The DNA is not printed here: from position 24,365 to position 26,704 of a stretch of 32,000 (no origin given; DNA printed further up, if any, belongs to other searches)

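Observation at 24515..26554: Stand-alone HMW1C/NGT-type cytoplasmic N-glycosyltransferase embedded in a housekeeping block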

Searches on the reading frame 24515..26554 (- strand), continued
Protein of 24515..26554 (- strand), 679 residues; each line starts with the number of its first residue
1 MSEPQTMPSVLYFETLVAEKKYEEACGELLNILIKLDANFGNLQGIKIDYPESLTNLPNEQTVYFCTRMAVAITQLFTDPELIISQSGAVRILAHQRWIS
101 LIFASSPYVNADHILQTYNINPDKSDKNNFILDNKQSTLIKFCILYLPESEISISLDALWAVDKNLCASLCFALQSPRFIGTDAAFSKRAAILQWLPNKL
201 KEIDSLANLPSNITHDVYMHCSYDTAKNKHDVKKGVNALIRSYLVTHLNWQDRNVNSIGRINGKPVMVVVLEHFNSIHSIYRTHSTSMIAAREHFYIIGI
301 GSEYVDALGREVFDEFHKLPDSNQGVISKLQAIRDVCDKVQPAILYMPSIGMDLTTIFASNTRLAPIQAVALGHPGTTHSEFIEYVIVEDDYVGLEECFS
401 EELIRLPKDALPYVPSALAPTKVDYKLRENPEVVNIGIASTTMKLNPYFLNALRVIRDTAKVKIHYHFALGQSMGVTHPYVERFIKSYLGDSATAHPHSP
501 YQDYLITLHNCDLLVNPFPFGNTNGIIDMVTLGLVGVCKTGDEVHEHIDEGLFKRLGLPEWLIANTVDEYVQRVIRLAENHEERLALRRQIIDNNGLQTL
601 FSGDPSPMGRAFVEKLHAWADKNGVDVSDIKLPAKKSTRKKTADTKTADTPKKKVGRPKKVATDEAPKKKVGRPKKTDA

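Call 27: find_related_loci(query=A1, collection=genome_contigs, flank=10000)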
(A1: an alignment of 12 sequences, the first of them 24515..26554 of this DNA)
Query A1 (679 aa) in genome_contigs; peptide patterns used: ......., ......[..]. (x = any residue, [..] = any of these).
408 stretches matched a pattern; 301 encode a relative of the query (tblastn E <= 1e-3); the best 80 are kept; 80 distinct loci.
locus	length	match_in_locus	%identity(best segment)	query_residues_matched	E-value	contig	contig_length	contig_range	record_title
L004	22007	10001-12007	68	1-669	0e+0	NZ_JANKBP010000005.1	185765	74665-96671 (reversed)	Rodentibacter caecimuris strain DSM 28627 NODE_5_length_185765_cov_51.862092, whole genome shotgun sequence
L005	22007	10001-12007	68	1-669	0e+0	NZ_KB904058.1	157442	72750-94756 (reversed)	Rodentibacter pneumotropicus DSM 21403 A3GEDRAFT_scaffold_6.7, whole genome shotgun sequence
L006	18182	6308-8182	72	1-628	0e+0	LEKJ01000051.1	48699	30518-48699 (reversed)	Pasteurellaceae bacterium LFhippo2 contig_50_1, whole genome shotgun sequence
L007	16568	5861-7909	67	1-669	0e+0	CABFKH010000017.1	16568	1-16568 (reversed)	Actinobacillus indolicus strain 46K2C genome assembly, contig: ERS134282SCcontig000017, whole genome shotgun sequence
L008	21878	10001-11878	70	1-630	0e+0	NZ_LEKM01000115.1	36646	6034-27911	Ursidibacter arcticus strain Bamse1 contig_26_1, whole genome shotgun sequence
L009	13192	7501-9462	69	1-662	0e+0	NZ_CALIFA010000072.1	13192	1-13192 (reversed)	MAG: Haemophilus parahaemolyticus isolate ERR1474568_bin.54_CONCOCT_v1.1_MAG ERZ651119.1651, whole genome shotgun sequen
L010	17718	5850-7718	70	1-627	0e+0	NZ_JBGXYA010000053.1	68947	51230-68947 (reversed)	MAG: Glaesserella sp. isolate Z2-28_MAG_3 Z2-28__65424, whole genome shotgun sequence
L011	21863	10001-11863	71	1-623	0e+0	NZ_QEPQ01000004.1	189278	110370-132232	Haemophilus parainfluenzae strain C2004002729 C2004002729_S4_ctg_503, whole genome shotgun sequence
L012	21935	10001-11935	69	1-648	0e+0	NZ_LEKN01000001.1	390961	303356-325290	Ursidibacter maritimus strain Pb43106 contig_10_1, whole genome shotgun sequence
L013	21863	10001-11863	71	1-623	0e+0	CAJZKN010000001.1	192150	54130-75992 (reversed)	MAG TPA_asm: Haemophilus parainfluenzae isolate ERR2764919_bin.2_metaWRAP_v1.1_MAG genome assembly, contig: ERZ1674051.3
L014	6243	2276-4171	69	1-639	0e+0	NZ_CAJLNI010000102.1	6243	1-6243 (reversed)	MAG: uncultured Haemophilus sp. isolate SRR413574-bin.5, whole genome shotgun sequence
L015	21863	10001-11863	71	1-623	0e+0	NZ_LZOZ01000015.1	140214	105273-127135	Haemophilus sp. CCUG 60358 contig_4, whole genome shotgun sequence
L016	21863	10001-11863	71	1-623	0e+0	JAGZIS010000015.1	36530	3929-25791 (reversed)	MAG: Haemophilus parainfluenzae isolate L3_128_037G1_dasL3_128_037G1_concoct_24 L3_128_037G1_scaffold_187, whole genome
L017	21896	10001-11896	69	1-639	0e+0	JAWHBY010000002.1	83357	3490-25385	MAG: Haemophilus parainfluenzae isolate N4_097_010G1_dasN4_097_010G1_concoct_5 N4_097_010G1_scaffold_42, whole genome sh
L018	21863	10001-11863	70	1-623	0e+0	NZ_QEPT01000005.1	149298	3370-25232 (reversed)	Haemophilus parainfluenzae strain C2006002596 C2006002596_S9_ctg_1070, whole genome shotgun sequence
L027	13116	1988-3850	71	1-623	0e+0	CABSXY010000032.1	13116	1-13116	MAG TPA_asm: uncultured Haemophilus sp. isolate MGYG-HGUT-03015 genome assembly, contig: GUT_GENOME194726_32, whole geno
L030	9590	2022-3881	71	1-623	0e+0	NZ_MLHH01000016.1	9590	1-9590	Rodentibacter heidelbergensis strain Ac69 contig_16, whole genome shotgun sequence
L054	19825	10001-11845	69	1-619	0e+0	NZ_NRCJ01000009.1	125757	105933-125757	Aggregatibacter kilianii strain PN_491 NODE_9_length_125757_cov_61.7019, whole genome shotgun sequence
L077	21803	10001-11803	69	8-613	0e+0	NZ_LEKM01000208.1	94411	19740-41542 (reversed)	Ursidibacter arcticus strain Bamse1 contig_8_3, whole genome shotgun sequence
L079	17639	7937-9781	68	1-619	0e+0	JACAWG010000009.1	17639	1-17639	Aggregatibacter actinomycetemcomitans strain SL7469 287, whole genome shotgun sequence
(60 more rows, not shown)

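Call 35: search_protein_families(library=pfam, proteins=[L030:6746-9590:+, L054:3311-7591:-, L079:1705-5529:-, L007:11911-16568:+, L027:8466-12941:-, L077:11851-12684:+], max_evalue=0.0001)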
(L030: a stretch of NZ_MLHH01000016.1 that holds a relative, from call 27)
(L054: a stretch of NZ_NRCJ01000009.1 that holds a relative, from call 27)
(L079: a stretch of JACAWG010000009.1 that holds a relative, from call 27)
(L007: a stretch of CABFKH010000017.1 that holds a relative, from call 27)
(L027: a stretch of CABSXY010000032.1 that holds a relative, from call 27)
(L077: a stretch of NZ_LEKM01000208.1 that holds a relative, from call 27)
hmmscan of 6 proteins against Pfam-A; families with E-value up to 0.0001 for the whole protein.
L030:6746-9590:+ (948 aa): 3 families
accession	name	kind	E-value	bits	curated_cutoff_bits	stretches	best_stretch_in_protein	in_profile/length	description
PF05658.19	YadA_head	-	6e-40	135.2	25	5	127-153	1-27/27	YadA head domain repeat (2 copies)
PF13018.11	ESPR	-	1.2e-17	64.5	25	1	8-56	1-49/50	Extended Signal Peptide of Type V secretion system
PF05662.19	YadA_stalk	-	1.8e-11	44.6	28.4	2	895-933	1-39/43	Coiled stalk of trimeric autotransporter adhesin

L054:3311-7591:- (1426 aa): 4 families
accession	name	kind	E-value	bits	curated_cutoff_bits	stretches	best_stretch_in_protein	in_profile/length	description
PF05662.19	YadA_stalk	-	2.3e-29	101.9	28.4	3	1312-1350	1-39/43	Coiled stalk of trimeric autotransporter adhesin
PF03895.21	YadA_anchor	-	4.7e-18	65.4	22.7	1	1366-1426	1-60/60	YadA-like membrane anchor domain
PF13018.11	ESPR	-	2.2e-14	54.1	25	1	1-48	1-48/50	Extended Signal Peptide of Type V secretion system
PF05658.19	YadA_head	-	3.8e-14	53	25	1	388-414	1-27/27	YadA head domain repeat (2 copies)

L079:1705-5529:- (1274 aa): 4 families
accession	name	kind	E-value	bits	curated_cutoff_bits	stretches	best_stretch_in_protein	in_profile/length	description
PF03895.21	YadA_anchor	-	4.2e-18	65.6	22.7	1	1214-1274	1-60/60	YadA-like membrane anchor domain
PF05662.19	YadA_stalk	-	2.6e-16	60.2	28.4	2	1160-1198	1-39/43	Coiled stalk of trimeric autotransporter adhesin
PF13018.11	ESPR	-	7.3e-14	52.4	25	1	1-48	1-48/50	Extended Signal Peptide of Type V secretion system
PF05658.19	YadA_head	-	4.5e-13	49.6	25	1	208-234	1-27/27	YadA head domain repeat (2 copies)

L007:11911-16568:+ (1552 aa): 3 families
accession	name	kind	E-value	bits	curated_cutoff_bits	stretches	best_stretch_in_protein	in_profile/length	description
PF05662.19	YadA_stalk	-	1.3e-28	99.5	28.4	3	1107-1149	1-40/43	Coiled stalk of trimeric autotransporter adhesin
PF05658.19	YadA_head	-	8.2e-25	87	25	2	690-716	1-27/27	YadA head domain repeat (2 copies)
PF13018.11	ESPR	-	9.1e-17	61.7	25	1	5-53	1-49/50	Extended Signal Peptide of Type V secretion system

L027:8466-12941:- (1491 aa): 5 families
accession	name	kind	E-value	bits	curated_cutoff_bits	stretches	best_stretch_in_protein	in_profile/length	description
PF02395.22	Peptidase_S6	-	2.5e-93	312.8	23.3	1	25-275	1-259/260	Immunoglobulin A1 protease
PF24078.1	Beta-sol_PIC_HAP1_IgA0_2nd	-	2.2e-68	229.9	27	1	605-778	1-173/173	PIC/HAP1/IgA0 second beta-solenoid repeat region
PF03797.25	Autotransporter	-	1.3e-19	71.4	26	1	1240-1469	1-254/255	Autotransporter beta-domain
PF03212.20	Pertactin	-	5.9e-18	65.4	22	1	793-920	2-120/121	Pertactin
PF25764.1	KIF21A_4th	-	8.4e-07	29.3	33.1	1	932-1067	18-151/183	KIF21A-like domain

L077:11851-12684:+ (277 aa): 1 family
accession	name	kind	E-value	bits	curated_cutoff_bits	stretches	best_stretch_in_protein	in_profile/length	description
PF00535.33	Glycos_transf_2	-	1.7e-10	41.5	23.3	1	20-147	11-132/168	Glycosyl transferase family 2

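Call 36: search_protein_representatives(protein=window:24515-26554:-)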
Query: 679 residues. Proteins with E-value up to 0.001 (for the whole library): 7316; up to 1e-10: 1482; up to 1e-30: 452. The best 150 are listed.
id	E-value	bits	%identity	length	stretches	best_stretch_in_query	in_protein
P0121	2.8e-266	901.7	60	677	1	9-673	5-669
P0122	6.0e-173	593.3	49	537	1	87-614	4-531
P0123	3.8e-155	534.4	47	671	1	2-616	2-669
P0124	1.3e-150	519.4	45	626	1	9-623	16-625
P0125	6.2e-148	510.6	44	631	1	12-611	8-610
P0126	4.4e-145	501.2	41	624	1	12-613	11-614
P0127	5.0e-136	471.3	39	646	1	13-641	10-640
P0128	2.6e-135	468.9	43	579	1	66-614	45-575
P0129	1.9e-134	466.1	42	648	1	11-617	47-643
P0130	4.8e-129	448.2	41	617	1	66-608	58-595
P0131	7.1e-129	447.7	40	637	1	13-616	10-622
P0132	4.3e-126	438.5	38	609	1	14-607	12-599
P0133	6.2e-126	437.9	41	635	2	263-617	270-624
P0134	4.8e-125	435.0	39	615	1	22-612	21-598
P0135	6.2e-123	428.0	38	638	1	9-612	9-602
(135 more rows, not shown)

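Call 51: find_encoding_contigs(protein=P0006, flank=5000, max_places=2)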
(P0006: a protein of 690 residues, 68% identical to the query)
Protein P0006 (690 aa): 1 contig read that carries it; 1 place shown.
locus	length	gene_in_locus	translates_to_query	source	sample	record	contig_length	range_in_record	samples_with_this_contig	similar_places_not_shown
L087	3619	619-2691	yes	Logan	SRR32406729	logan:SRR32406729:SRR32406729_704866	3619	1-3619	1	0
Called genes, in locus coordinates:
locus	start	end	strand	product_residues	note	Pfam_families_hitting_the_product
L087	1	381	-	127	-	?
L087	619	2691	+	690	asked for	PF18071:HMW1C_N, PF18254:HMw1_D2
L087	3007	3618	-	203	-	?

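Call 52: find_encoding_contigs(protein=P0004, flank=5000, max_places=2)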
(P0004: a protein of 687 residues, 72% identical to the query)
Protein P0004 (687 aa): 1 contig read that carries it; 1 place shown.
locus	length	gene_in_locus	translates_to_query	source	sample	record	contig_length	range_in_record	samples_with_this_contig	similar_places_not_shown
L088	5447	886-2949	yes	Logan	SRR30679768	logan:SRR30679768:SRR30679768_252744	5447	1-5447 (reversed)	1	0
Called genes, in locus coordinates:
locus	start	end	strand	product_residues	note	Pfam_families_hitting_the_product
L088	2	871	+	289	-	?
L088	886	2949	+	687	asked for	PF18071:HMW1C_N, PF18254:HMw1_D2, PF13844:Glyco_transf_41 (faint)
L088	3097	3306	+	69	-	-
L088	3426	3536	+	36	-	PF13627:LptM_cons (weak)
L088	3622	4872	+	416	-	PF00278:Orn_DAP_Arg_deC, PF02784:Orn_Arg_deC_N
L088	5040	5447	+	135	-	PF00584:SecE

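Call 53: predict_structure(alignment_id=A1)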
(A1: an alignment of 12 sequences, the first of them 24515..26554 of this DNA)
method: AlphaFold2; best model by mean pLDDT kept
length: 679 residues; sequences in the alignment: 12
mean_pLDDT: 68.5   pTM: 0.62
mean pLDDT of the five models: 68.5, 61.6, 61.2, 60.4, 60.3
residues with pLDDT >= 90: 65; 70-90: 326; 50-70: 146; < 50: 142
segments of 3 or more residues with pLDDT < 50: 1-5, 275-286, 373-383, 389-402, 414-423, 441-444, 471-478, 519-527, 533-536, 538-549, 637-679
pLDDT, mean of each block of 10 residues (from residue 1): 59 92 91 81 79 84 90 91 84 82 81 81 61 81 82 79 83 64 64 79 72 58 54 71 81 86 90 49 52 86 71 84 72 91 78 68 80 41 50 39 50 45 56 78 60 89 84 45 78 75 68 67 48 49 43 63 75 86 76 59 63 85 87 56 28 26 26 27
secondary structure, 60 per line:
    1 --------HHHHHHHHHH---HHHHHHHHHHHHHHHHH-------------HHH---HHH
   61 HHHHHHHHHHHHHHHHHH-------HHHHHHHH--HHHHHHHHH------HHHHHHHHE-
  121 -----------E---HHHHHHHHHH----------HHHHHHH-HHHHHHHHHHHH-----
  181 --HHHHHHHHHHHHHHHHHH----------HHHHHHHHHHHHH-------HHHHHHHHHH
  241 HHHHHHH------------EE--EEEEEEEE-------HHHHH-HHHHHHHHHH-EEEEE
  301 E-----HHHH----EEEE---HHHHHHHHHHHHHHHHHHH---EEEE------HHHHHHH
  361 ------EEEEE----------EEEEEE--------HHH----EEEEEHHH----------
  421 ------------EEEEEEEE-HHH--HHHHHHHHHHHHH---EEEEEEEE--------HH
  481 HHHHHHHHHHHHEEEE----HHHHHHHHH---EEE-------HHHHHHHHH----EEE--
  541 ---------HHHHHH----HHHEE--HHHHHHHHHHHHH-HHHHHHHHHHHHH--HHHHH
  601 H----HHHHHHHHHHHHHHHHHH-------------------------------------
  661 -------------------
elements in order (helices of 4 or more, strands of 3 or more residues): H9-18 H22-38 H58-78 H86-93 H96-104 H111-118 H136-145 H156-162 H164-175 H183-200 H211-223 H231-247 E264-271 H279-283 H285-294 E296-301 H307-310 E315-318 H322-340 E344-347 H354-360 E367-371 E382-387 E403-407 E433-440 H447-459 E463-470 H479-492 E493-496 H501-509 E513-515 H523-531 E536-538 H550-555 H567-579 H581-593 H596-601 H606-623

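Call 55: search_protein_families(library=ncbifam, proteins=[L087:1-381:-, L087:3007-3618:-, L088:2-871:+], max_evalue=0.001)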
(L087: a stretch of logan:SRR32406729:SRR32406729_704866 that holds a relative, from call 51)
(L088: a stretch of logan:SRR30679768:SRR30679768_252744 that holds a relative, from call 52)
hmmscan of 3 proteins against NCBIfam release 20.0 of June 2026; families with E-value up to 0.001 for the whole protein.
L087:1-381:- (127 aa): 4 families
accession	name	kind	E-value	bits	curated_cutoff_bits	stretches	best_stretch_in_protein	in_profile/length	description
NF033674.1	stress_OB_fold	domain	6.2e-19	68.2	35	1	47-127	12-86/111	NirD/YgiW/YdeI family stress tolerance protein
TIGR00156.1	TIGR00156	subfamily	7.1e-11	42.2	108.15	1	55-127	28-102/128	YgiW/YdeI family stress tolerance OB fold protein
NF007471.0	PRK10053.1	equivalog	2.8e-05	23.9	179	1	69-127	48-106/130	YdeI family stress tolerance OB fold protein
NF050142.1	PG1828_fam_lipo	equivalog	3e-05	24.7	50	1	1-54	1-51/59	PG1828 family lipoprotein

L087:3007-3618:- (203 aa): 0 families

L088:2-871:+ (289 aa): 12 families
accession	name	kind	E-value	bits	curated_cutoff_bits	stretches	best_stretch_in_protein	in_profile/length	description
TIGR01125.1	TIGR01125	equivalog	1.4e-112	377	356.95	1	1-287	154-432/432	30S ribosomal protein S12 methylthiotransferase RimO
TIGR00089.1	TIGR00089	subfamily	2.5e-67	227.5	251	1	1-287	157-429/429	MiaB/RimO family radical SAM methylthiotransferase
TIGR01574.1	miaB-methiolase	equivalog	1.4e-44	152.8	355.3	1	1-286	162-433/437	tRNA (N6-isopentenyl adenosine(37)-C2)-methylthiotransferase MiaB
TIGR01579.1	MiaB-like-C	equivalog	1.9e-39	136.2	357.05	1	1-246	157-392/416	tRNA (N(6)-L-threonylcarbamoyladenosine(37)-C(2))-methylthiotransferase MtaB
TIGR01578.1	MiaB-like-B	hypoth_equivalog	4.4e-36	124.5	314.7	1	5-281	155-412/421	tRNA (N(6)-L-threonylcarbamoyladenosine(37)-C(2))-methylthiotransferase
NF010916.0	PRK14336.1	equivalog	9.3e-25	87.2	606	1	1-248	142-379/418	tRNA (N6-isopentenyl adenosine(37)-C2)-methylthiotransferase MiaB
TIGR04014.1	B12_SAM_MJ_0865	equivalog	3.8e-14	52.3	360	1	114-207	279-367/434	methyl-coenzyme M reductase glutamine C-methyltransferase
TIGR04013.1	B12_SAM_MJ_1487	hypoth_equivalog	1.7e-09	37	251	1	109-214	271-373/382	TIGR04013 family B12-binding domain/radical SAM domain-containing protein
TIGR04479.1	bcpD_PhpK_rSAM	subfamily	3.9e-05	22.2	600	1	113-175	351-411/504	PhpK family radical SAM P-methyltransferase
TIGR03471.1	HpnJ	equivalog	0.00023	20.2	577.6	1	116-180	310-372/472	hopanoid biosynthesis associated radical SAM protein HpnJ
TIGR03904.1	SAM_YgiQ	equivalog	0.00068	18.3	462.35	1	109-195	440-529/558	YgiQ family radical SAM protein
NF004911.0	PRK06267.1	equivalog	0.0007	18.9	305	0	130-191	150-212/351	hypothetical protein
